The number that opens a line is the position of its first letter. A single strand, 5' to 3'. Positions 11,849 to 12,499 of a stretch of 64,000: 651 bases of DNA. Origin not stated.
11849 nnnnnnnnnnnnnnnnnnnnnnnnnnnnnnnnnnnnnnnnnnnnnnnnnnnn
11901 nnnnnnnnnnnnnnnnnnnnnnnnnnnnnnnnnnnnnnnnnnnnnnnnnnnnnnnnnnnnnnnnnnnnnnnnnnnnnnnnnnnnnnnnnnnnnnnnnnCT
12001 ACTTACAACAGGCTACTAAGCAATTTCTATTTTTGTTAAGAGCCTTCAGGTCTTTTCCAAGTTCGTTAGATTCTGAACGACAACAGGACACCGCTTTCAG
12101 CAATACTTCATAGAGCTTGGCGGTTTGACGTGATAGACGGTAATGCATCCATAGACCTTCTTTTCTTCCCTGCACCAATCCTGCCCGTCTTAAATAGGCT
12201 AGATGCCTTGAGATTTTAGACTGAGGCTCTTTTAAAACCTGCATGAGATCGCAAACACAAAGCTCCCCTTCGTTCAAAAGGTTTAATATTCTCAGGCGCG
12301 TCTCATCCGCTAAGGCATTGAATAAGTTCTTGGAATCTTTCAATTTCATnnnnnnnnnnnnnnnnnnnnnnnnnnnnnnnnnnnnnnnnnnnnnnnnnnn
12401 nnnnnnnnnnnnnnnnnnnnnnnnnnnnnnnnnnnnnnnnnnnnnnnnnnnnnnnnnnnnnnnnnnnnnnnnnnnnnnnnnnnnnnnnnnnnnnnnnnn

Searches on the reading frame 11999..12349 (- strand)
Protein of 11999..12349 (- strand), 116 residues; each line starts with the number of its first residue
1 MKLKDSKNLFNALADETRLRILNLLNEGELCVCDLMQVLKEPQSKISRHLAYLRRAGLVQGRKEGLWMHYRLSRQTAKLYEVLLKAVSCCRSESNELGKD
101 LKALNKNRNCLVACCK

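Call 6: search_protein_families(library=pfam, proteins=[window:11999-12349:-], max_evalue=0.01)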
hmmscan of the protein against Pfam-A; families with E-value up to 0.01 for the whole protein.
window:11999-12349:- (116 aa): 5 families
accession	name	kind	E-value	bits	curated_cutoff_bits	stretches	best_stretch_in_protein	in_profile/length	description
PF01022.26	HTH_5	-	7.8e-19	67.7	22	1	15-60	1-46/47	Bacterial regulatory protein, arsR family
PF12840.13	HTH_20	-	5.9e-07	29.8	27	1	13-59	1-48/51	Helix-turn-helix domain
PF01978.25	TrmB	-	0.00049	20.3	25.6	1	23-65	16-58/68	Sugar-specific transcriptional regulator TrmB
PF13463.12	HTH_27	-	0.0025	18.5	22.2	1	21-73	8-65/68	Winged helix DNA-binding domain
PF21476.4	PF0610-like_N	-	0.0026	18.4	33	1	17-55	2-40/50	PF0610-like, N-terminal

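Call 8: find_homologous_proteins(query=window:11999-12349:-, max_evalue=1e-10)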
Query window:11999-12349:- (116 aa): 2560 proteins with E <= 1e-10 among 2635 candidates; the best 120 are listed.
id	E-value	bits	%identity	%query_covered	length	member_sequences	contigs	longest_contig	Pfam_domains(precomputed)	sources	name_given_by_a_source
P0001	1.2e-62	227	91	100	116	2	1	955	PF12840.14,PF01022.27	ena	-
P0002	2.6e-60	219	88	100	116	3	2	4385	PF12840.14,PF01022.27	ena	-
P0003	1.6e-59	217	89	100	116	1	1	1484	PF12840.14,PF01022.27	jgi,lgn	jgi:ArsR family transcriptional regulator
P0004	7.3e-59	215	86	100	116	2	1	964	PF12840.14,PF01022.27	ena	-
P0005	1.4e-58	214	84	100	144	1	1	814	PF12840.14,PF01022.27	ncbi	-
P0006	1.1e-57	211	81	100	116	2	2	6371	PF12840.14,PF01022.27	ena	-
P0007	6.7e-57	208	80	100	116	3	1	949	PF12840.14,PF01022.27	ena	-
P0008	5.2e-55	202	83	99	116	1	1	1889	PF12840.14,PF01022.27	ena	-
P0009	5.5e-55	202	79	100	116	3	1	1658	PF12840.14,PF01022.27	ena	-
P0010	5.8e-55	202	79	100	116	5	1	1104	PF12840.14,PF01022.27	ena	-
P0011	1.1e-54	201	77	100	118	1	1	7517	PF12840.14,PF01022.27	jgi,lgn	jgi:ArsR family transcriptional regulator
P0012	1.2e-54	201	80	100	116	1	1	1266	PF12840.14,PF01022.27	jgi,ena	-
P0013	1.6e-54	201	81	99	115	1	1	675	PF12840.14,PF01022.27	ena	-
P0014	3.2e-54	200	80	99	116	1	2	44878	PF12840.14,PF01022.27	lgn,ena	-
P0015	3.4e-54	199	80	100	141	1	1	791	PF12840.14,PF01022.27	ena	-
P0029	1.5e-51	191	78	100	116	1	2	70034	PF12840.14,PF01022.27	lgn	-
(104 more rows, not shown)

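Call 10: find_related_loci(query=A1, collection=genome_contigs, flank=4000)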
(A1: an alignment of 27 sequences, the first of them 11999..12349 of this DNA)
Query A1 (116 aa) in genome_contigs; peptide patterns used: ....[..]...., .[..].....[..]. (x = any residue, [..] = any of these).
417 stretches matched a pattern; 402 encode a relative of the query (tblastn E <= 1e-3); the best 80 are kept; 80 distinct loci.
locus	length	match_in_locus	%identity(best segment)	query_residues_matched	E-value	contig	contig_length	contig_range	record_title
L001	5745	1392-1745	75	1-115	1e-55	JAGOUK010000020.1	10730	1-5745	MAG: Candidatus Omnitrophota bacterium isolate Gw_Eff_bin_482 Gw_Eff_15801_length_10730_cov_7.573517, whole genome shotg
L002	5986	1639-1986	77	1-116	3e-55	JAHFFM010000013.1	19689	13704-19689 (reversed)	MAG: Candidatus Omnitrophota bacterium isolate nzgw292 NODE_3094_length_19690_cov_5.879708, whole genome shotgun sequenc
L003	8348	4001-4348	72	1-116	8e-55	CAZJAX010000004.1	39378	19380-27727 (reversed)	MAG TPA_asm: uncultured Planctomycetia bacterium isolate SRP342105_co2_14 genome assembly, contig: NODE_968_length_39378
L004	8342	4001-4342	71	1-114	5e-53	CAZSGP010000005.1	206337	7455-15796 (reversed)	MAG TPA_asm: uncultured Planctomycetia bacterium isolate SRP278252_co1_282 genome assembly, contig: NODE_41_length_20633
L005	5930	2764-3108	67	1-115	2e-50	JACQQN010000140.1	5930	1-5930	MAG: Candidatus Omnitrophota bacterium isolate NC_groundwater_1334_Ag_S-0.2um_43_29 S_p2_S4_coassembly_k141_3021621, who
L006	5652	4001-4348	65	1-116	4e-50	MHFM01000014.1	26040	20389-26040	MAG: Omnitrophica bacterium RIFCSPLOWO2_01_FULL_45_10b rifcsplowo2_01_scaffold_16201, whole genome shotgun sequence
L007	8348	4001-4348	66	1-116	4e-50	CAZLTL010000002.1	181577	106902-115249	MAG TPA_asm: uncultured bacterium isolate SRP300315_co1_21 genome assembly, contig: NODE_27_length_181577_cov_10.598385,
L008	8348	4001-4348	64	1-116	5e-49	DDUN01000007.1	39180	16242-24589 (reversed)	MAG TPA_asm: Candidatus Omnitrophica bacterium UBA2337 UBA2337_contig_1534, whole genome shotgun sequence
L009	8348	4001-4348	66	1-116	2e-48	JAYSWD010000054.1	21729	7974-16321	MAG: Candidatus Omnitrophota bacterium isolate GFS_12873 GFS_12873_53, whole genome shotgun sequence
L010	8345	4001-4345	67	1-115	1e-48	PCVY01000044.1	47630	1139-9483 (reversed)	MAG: Candidatus Omnitrophica bacterium CG11_big_fil_rev_8_21_14_0_20_45_26 CG11_8_21_14_0.20_scaffold_320_c, whole genom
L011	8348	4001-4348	63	1-116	9e-48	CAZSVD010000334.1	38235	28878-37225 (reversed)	MAG TPA_asm: uncultured bacterium isolate SRP135725_co2_92 genome assembly, contig: k141_1017679, whole genome shotgun s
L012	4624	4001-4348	61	1-116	4e-47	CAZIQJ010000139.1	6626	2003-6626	MAG TPA_asm: uncultured bacterium isolate SRP342105_co2_29 genome assembly, contig: NODE_13095_length_6626_cov_4.648760,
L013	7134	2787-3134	63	1-116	1e-45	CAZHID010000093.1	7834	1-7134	MAG TPA_asm: uncultured Planctomycetia bacterium isolate SRP285395_co1_64 genome assembly, contig: NODE_16335_length_783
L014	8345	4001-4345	61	1-115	3e-45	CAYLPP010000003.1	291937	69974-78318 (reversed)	MAG TPA_asm: uncultured bacterium isolate SRP342105_co1_308 genome assembly, contig: NODE_29_length_291937_cov_9.149369,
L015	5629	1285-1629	64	1-115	8e-45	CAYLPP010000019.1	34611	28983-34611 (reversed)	MAG TPA_asm: uncultured bacterium isolate SRP342105_co1_308 genome assembly, contig: NODE_1588_length_34611_cov_9.403461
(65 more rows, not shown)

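Call 14: find_encoding_contigs(protein=P0014, flank=4000, max_places=4)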
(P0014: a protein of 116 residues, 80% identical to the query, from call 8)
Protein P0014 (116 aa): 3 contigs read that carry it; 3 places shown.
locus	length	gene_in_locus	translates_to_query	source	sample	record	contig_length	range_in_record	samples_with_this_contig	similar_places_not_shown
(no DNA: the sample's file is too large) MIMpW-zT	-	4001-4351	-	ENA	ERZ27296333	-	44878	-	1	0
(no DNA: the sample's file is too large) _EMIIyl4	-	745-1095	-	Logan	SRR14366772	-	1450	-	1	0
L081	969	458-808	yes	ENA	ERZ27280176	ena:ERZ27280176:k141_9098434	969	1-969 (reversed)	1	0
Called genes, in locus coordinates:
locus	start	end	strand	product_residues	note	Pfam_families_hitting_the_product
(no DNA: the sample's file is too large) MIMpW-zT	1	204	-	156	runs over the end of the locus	PF00383:dCMP_cyt_deam_1, PF14437:MafB19-deam, PF14439:Bd3614-deam (weak)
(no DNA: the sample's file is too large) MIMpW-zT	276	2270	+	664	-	PF00343:Phosphorylase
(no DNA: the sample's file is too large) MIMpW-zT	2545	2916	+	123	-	-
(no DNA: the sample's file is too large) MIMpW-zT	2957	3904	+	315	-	-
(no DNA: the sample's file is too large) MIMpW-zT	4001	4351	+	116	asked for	PF01022:HTH_5, PF12840:HTH_20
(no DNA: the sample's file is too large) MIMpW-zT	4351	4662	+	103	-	PF00230:MIP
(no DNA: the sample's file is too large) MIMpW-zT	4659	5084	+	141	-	PF01451:LMWPc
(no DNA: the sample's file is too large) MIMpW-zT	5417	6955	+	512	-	PF00909:Ammonium_transp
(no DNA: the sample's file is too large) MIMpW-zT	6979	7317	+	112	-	PF00543:P-II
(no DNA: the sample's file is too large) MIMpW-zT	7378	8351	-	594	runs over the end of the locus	PF02463:SMC_N (faint), PF13555:AAA_29 (faint), PF00005:ABC_tran, PF13401:AAA_22 (faint), PF12848:ABC_tran_Xtn, PF00005:ABC_tran, PF13304:AAA_21 (weak)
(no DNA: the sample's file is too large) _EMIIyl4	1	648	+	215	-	?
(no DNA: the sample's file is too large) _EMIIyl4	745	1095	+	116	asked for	PF01022:HTH_5, PF12840:HTH_20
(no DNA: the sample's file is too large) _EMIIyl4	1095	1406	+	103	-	PF00230:MIP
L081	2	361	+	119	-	?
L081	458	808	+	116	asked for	PF01022:HTH_5, PF12840:HTH_20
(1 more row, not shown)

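Call 15: find_encoding_contigs(protein=P0029, flank=4000, max_places=4)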
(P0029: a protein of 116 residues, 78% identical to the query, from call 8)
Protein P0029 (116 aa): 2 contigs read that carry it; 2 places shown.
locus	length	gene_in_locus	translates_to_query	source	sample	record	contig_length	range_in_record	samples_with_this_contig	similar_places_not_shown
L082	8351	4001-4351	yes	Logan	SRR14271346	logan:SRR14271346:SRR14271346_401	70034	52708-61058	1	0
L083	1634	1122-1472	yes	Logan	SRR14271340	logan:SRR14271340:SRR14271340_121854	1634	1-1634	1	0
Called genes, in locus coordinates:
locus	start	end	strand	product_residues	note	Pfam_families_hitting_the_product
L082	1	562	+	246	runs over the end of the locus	PF00483:NTP_transferase, PF12804:NTP_transf_3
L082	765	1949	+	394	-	PF00438:S-AdoMet_synt_N, PF02772:S-AdoMet_synt_M, PF02773:S-AdoMet_synt_C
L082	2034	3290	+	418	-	PF05221:AdoHcyase, PF02826:2-Hacid_dh_C, PF00670:AdoHcyase_NAD, PF07991:KARI_N (faint)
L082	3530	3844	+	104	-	-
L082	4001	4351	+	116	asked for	PF01022:HTH_5, PF12840:HTH_20 (weak)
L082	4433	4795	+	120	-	PF00230:MIP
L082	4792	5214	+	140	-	PF01451:LMWPc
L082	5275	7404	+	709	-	PF13428:TPR_14 (faint), PF13431:TPR_17 (faint), PF13181:TPR_8 (faint), PF00515:TPR_1 (weak), PF07719:TPR_2 (weak), PF23914:TPR_CcmH_CycH (weak), PF14559:TPR_19, PF13432:TPR_16 (weak), +8 more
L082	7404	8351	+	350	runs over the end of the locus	PF17761:DUF1016_N (weak), PF00565:SNase (faint)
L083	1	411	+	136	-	?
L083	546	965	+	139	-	-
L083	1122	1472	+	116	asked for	PF01022:HTH_5, PF12840:HTH_20 (weak)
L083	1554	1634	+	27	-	?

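Call 16: find_encoding_contigs(protein=P0006, flank=4000, max_places=4)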
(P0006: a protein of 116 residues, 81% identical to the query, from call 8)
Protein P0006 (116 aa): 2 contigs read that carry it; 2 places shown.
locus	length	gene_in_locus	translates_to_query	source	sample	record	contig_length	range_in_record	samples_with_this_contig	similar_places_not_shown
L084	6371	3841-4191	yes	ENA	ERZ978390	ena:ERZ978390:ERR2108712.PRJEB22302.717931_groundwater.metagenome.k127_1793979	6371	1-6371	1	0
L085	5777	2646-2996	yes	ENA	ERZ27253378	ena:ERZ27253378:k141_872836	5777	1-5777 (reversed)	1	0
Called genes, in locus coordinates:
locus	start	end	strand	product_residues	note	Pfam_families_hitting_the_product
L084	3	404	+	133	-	?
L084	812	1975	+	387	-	PF07719:TPR_2 (faint)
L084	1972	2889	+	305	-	-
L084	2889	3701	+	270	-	PF00924:MS_channel_2nd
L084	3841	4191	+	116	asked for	PF01022:HTH_5, PF12840:HTH_20 (weak)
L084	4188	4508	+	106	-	PF00230:MIP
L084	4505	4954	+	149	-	PF01451:LMWPc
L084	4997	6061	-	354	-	PF13565:HTH_32 (weak), PF13683:rve_3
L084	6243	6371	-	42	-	?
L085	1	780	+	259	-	?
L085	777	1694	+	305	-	-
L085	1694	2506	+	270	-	PF00924:MS_channel_2nd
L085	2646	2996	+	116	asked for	PF01022:HTH_5, PF12840:HTH_20 (weak)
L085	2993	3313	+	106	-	PF00230:MIP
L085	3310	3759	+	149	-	PF01451:LMWPc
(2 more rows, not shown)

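Call 18: find_related_loci(query=A1, collection=metagenome_contigs, flank=3000)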
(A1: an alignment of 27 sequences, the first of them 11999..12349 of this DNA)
Query A1 (116 aa) in metagenome_contigs; peptide patterns used: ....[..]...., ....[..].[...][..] (x = any residue, [..] = any of these).
600 stretches matched a pattern (row limit reached: there are more); 546 encode a relative of the query (tblastn E <= 1e-3); the best 80 are kept; 80 distinct loci.
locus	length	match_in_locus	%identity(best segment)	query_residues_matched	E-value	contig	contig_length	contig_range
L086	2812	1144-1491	78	1-116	4e-60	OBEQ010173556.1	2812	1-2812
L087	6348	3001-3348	78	1-116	3e-60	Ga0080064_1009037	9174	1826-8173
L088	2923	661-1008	77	1-116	2e-58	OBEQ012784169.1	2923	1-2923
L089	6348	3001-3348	65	1-116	2e-50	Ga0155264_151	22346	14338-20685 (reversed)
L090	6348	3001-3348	66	1-116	1e-49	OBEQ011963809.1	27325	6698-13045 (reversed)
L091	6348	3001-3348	64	1-116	3e-49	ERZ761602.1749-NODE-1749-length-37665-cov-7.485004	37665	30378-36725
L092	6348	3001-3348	64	1-116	3e-49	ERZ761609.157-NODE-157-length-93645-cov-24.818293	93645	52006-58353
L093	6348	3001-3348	67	1-116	5e-49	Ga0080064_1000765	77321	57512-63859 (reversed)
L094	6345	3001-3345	67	1-115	6e-49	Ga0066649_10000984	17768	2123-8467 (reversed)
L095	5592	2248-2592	67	1-115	6e-49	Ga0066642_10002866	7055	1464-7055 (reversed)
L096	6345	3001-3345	67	1-115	6e-49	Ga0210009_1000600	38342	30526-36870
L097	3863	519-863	63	1-115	7e-48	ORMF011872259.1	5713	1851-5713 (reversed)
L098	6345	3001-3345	66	1-115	2e-47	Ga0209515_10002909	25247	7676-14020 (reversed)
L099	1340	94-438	63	1-115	8e-48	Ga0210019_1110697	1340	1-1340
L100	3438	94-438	63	1-115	3e-46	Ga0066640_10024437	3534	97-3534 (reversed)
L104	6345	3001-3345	63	1-116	2e-43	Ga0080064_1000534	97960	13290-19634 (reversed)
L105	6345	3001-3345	60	1-115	3e-43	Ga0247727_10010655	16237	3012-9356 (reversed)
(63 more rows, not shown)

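Call 25: find_encoding_contigs(protein=P0002, flank=3000, max_places=4)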
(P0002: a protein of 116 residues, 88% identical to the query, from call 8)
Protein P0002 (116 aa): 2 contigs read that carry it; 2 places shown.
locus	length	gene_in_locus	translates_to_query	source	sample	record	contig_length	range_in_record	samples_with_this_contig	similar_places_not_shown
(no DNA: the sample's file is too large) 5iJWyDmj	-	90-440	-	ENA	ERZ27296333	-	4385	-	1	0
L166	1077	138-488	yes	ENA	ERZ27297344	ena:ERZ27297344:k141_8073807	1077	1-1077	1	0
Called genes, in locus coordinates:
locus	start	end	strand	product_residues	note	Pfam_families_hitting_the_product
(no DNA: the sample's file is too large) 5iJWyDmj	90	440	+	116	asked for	PF01022:HTH_5, PF12840:HTH_20 (weak)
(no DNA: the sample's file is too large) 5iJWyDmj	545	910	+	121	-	PF00230:MIP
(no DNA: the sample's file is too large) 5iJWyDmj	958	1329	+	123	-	PF01451:LMWPc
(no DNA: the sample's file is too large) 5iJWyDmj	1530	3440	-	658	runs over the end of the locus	PF13520:AA_permease_2, PF00324:AA_permease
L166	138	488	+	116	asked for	PF01022:HTH_5, PF12840:HTH_20 (weak)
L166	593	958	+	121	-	PF00230:MIP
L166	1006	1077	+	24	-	?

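Call 26: find_encoding_contigs(protein=P0003, flank=3000, max_places=4)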
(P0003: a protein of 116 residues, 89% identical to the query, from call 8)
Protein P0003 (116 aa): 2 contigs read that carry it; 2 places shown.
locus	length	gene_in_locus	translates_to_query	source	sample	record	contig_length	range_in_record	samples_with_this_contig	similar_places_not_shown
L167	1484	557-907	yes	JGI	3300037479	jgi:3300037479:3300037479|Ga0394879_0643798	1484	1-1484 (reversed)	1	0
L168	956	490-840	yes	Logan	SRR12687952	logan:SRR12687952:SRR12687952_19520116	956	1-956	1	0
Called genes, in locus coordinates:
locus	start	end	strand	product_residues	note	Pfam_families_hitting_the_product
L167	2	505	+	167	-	?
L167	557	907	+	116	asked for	PF01022:HTH_5, PF12840:HTH_20 (weak)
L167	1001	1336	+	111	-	PF00230:MIP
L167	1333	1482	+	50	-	?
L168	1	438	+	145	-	?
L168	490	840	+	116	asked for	PF01022:HTH_5, PF12840:HTH_20 (weak)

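Call 27: find_encoding_contigs(protein=P0001, flank=3000, max_places=4)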
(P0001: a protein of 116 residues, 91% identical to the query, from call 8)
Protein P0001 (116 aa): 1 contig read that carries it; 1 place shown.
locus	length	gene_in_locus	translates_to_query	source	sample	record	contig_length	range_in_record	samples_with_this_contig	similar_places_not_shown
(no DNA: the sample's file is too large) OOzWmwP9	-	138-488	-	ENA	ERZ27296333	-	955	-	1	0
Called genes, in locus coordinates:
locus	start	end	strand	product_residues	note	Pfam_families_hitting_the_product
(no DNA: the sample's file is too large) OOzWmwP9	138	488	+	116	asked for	PF01022:HTH_5, PF12840:HTH_20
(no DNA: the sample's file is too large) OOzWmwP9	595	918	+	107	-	PF00230:MIP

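Call 41: search_protein_families(library=pfam, proteins=[L100:983-1552:+, L105:3538-4617:+, L104:3546-5033:+, L004:4568-5509:+, L004:5516-6562:+, L004:6564-6971:+, L092:3533-4624:+, L092:4636-5055:+], max_evalue=0.001)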
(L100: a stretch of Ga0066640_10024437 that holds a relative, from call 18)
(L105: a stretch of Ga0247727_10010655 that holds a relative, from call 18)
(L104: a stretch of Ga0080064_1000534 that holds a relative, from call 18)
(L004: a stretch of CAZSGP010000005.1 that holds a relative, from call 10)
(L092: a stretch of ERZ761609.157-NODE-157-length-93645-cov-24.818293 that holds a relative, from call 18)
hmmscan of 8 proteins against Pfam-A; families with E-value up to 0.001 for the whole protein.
L100:983-1552:+ (189 aa): 2 families
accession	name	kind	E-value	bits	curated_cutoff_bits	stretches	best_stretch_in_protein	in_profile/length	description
PF04191.18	PEMT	-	4.2e-14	53.3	25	1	72-169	2-104/105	Phospholipid methyltransferase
PF04140.19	ICMT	-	4.2e-07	30.7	24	1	99-164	26-94/95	Isoprenylcysteine carboxyl methyltransferase (ICMT) family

L105:3538-4617:+ (359 aa): 0 families

L104:3546-5033:+ (495 aa): 10 families
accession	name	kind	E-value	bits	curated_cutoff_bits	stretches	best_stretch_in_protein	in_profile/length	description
PF01593.30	Amino_oxidase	-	3.8e-17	63.1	19.8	1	38-291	3-248/443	Flavin containing amine oxidoreductase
PF01266.30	DAO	-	1.8e-13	51.2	27.9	1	28-113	1-93/353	FAD dependent oxidoreductase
PF13450.12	NAD_binding_8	-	1.9e-12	47.7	21.9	1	31-85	1-53/68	NAD(P)-binding Rossmann-like domain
PF12831.13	FAD_oxidored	-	3.4e-08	33.6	27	1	28-68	1-41/416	FAD dependent oxidoreductase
PF00890.30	FAD_binding_2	-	6.7e-07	29.3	20.4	1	28-66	1-39/414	FAD binding domain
PF07992.20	Pyr_redox_2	-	5.8e-06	26.4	26.1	1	27-60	1-34/291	Pyridine nucleotide-disulphide oxidoreductase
PF03486.20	HI0933_like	-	1.3e-05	25.3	50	1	28-63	2-37/244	HI0933-like protein Rossmann domain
PF01946.23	Thi4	-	2.7e-05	24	26.2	1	25-66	16-58/235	Thi4 family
PF01494.25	FAD_binding_3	-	0.00027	20.7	22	1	27-59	2-34/349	FAD binding domain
PF01134.28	GIDA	-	0.00037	20.1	22.1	1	28-62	1-36/391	Glucose inhibited division protein A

L004:4568-5509:+ (313 aa): 1 family
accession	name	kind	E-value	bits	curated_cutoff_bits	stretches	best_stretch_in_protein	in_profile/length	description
PF03773.19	ArsP_1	-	2.9e-60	204.3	32.3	1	22-310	2-293/294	Predicted permease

L004:5516-6562:+ (348 aa): 1 family
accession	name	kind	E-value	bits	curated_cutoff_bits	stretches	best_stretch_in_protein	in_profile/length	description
PF01758.21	SBF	-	2.7e-63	213.6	24.3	1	52-248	1-190/191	Sodium Bile acid symporter family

L004:6564-6971:+ (135 aa): 1 family
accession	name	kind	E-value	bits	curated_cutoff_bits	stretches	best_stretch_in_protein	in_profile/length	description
PF01451.26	LMWPc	-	4.6e-23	82.5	23.2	1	5-133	1-143/144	Low molecular weight phosphotyrosine protein phosphatase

L092:3533-4624:+ (363 aa): 2 families
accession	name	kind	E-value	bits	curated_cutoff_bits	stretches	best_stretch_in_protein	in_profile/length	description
PF01758.21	SBF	-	1.1e-42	146.3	24.3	1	57-263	2-190/191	Sodium Bile acid symporter family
PF13593.11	SBF_like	-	9.4e-13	48.6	25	1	21-339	2-296/313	SBF-like CPA transporter family (DUF4137)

L092:4636-5055:+ (139 aa): 1 family
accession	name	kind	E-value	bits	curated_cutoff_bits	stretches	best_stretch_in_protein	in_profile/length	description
PF01451.26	LMWPc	-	1.2e-20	74.6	23.2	1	5-129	1-139/144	Low molecular weight phosphotyrosine protein phosphatase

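Call 44: find_homologous_proteins(query=L004:4419-4577:+, max_evalue=1)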
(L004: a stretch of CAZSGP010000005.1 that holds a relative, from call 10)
Query L004:4419-4577:+ (53 aa): 2 proteins with E <= 1 among 2 candidates.
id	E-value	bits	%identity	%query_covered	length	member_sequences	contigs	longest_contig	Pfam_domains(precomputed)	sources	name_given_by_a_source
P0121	8.2e-26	105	100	100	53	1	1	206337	-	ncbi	-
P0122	8.1e-21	90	85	100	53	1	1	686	-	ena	-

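Call 59: search_protein_representatives(protein=P0121)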
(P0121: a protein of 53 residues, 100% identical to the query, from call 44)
Query: 53 residues. Proteins with E-value up to 0.001 (for the whole library): 14; up to 1e-10: 1; up to 1e-30: 0. The best 14 are listed.
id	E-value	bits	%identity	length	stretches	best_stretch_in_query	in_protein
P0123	1.8e-15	71.7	43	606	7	20-44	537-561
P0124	1.6e-09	53.3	58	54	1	1-53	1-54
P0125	3.5e-09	52.2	39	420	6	16-44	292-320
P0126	1.0e-07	47.6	61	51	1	1-53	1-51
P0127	1.5e-06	44.0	60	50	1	7-53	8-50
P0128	5.1e-06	42.4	62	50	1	6-52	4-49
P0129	5.3e-06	42.3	51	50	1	4-52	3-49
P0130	1.4e-05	41.0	46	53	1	1-52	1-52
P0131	1.5e-05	40.9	34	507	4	6-48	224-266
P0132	5.7e-05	39.1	49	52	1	7-52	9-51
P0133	1.2e-04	38.2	57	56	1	7-53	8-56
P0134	2.0e-04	37.5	48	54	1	4-52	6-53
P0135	6.3e-04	35.9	58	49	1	6-52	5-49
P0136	9.0e-04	35.4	39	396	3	9-44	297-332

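Call 62: find_homologous_proteins(query=A4, max_evalue=0.01)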
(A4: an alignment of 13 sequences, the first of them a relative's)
Query A4 (13 sequences) (53 aa, profile of the alignment): 284 proteins with E <= 0.01 among 1175 candidates; the best 120 are listed.
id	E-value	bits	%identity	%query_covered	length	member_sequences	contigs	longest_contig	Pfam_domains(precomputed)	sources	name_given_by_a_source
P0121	5.0e-18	83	100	100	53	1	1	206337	-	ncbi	-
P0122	1.6e-17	81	85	100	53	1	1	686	-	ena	-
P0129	6.3e-16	76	48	94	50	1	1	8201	-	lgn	-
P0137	8.0e-16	76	77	100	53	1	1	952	-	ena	-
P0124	1.0e-15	75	57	100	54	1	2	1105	-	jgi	jgi:hypothetical protein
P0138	1.2e-15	75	67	98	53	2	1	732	-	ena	-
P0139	1.3e-15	75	66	100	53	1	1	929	-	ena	-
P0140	1.9e-15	75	65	98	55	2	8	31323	-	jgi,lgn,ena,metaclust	metaclust:\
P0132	2.2e-15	74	53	75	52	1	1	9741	-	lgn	-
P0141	2.6e-15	74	69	98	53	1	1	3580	-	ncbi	-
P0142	4.4e-15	73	47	83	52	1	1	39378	PF17320.9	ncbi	-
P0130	1.3e-14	72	46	98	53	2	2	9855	-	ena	-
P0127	1.4e-14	72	58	85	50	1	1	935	-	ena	-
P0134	3.4e-14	71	44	94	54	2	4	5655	-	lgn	-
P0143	1.1e-13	69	51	96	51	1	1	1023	-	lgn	-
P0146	6.1e-13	67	50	100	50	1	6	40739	-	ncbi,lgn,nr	ncbi:MAG: hypothetical protein ABH882_02520 [Candidatus Omnitrophota bacterium]|nr:hypothetical prot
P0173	1.5e-10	59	55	83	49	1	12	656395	-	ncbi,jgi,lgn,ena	-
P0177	1.7e-10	59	46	100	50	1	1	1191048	-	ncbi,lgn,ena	-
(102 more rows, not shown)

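Call 63: find_encoding_contigs(protein=P0173, flank=3500, max_places=3)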
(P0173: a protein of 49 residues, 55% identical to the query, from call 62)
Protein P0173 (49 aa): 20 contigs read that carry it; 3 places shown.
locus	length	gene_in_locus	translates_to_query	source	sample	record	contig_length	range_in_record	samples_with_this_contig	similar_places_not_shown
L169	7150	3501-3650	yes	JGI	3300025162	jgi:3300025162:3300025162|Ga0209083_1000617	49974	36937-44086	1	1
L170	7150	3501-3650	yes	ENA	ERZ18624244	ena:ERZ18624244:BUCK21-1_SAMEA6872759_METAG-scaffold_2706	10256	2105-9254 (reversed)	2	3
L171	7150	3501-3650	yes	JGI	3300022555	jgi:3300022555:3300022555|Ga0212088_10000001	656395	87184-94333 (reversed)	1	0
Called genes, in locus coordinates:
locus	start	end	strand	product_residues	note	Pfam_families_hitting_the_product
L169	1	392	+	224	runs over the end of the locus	PF05552:MS_channel_1st_1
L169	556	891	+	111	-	PF02001:DUF134, PF04545:Sigma70_r4 (weak)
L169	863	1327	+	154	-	-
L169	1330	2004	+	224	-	PF02683:DsbD_TM (weak), PF13386:DsbD_2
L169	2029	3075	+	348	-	PF01758:SBF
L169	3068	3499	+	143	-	PF01451:LMWPc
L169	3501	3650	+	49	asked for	-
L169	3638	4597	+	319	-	PF03773:ArsP_1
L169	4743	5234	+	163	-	PF00210:Ferritin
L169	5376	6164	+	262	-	PF03988:DUF347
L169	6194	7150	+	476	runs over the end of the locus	PF00083:Sugar_tr, PF07690:MFS_1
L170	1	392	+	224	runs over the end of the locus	PF05552:MS_channel_1st_1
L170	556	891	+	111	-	PF02001:DUF134, PF04545:Sigma70_r4 (weak)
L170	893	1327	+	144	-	-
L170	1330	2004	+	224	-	PF02683:DsbD_TM (weak), PF13386:DsbD_2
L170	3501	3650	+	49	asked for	-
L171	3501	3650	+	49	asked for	-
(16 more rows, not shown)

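Call 64: find_encoding_contigs(protein=P0177, flank=3500, max_places=2)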
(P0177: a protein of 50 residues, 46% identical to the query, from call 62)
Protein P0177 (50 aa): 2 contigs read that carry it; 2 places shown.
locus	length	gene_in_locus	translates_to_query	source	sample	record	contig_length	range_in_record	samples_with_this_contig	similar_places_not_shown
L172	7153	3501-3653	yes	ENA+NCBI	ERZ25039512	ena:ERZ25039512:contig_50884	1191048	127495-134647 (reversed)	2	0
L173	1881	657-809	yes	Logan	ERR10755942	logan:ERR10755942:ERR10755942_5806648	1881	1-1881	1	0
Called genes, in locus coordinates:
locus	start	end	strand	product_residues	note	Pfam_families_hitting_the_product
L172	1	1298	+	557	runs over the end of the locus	PF07969:Amidohydro_3, PF01979:Amidohydro_1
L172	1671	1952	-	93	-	-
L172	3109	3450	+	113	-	PF12840:HTH_20, PF01022:HTH_5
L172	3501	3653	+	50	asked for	-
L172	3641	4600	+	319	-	PF03773:ArsP_1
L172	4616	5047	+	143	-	PF01451:LMWPc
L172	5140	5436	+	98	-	PF02001:DUF134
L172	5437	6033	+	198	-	PF01209:Ubie_methyltran, PF13489:Methyltransf_23, PF02353:CMAS, PF05175:MTS, PF07021:MetW, PF13847:Methyltransf_31, PF08241:Methyltransf_11, PF08242:Methyltransf_12, +1 more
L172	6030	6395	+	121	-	PF02579:Nitro_FeMo-Co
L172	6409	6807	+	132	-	PF07883:Cupin_2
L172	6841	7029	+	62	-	PF25160:LdpA_Fe-S-bd (faint), PF12797:Fer4_2 (weak), PF12837:Fer4_6 (weak), PF13237:Fer4_10, PF00037:Fer4 (weak), PF14697:Fer4_21, PF12838:Fer4_7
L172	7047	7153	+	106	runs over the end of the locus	PF02635:DsrE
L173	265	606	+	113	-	PF12840:HTH_20, PF01022:HTH_5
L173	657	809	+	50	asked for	-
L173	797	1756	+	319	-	PF03773:ArsP_1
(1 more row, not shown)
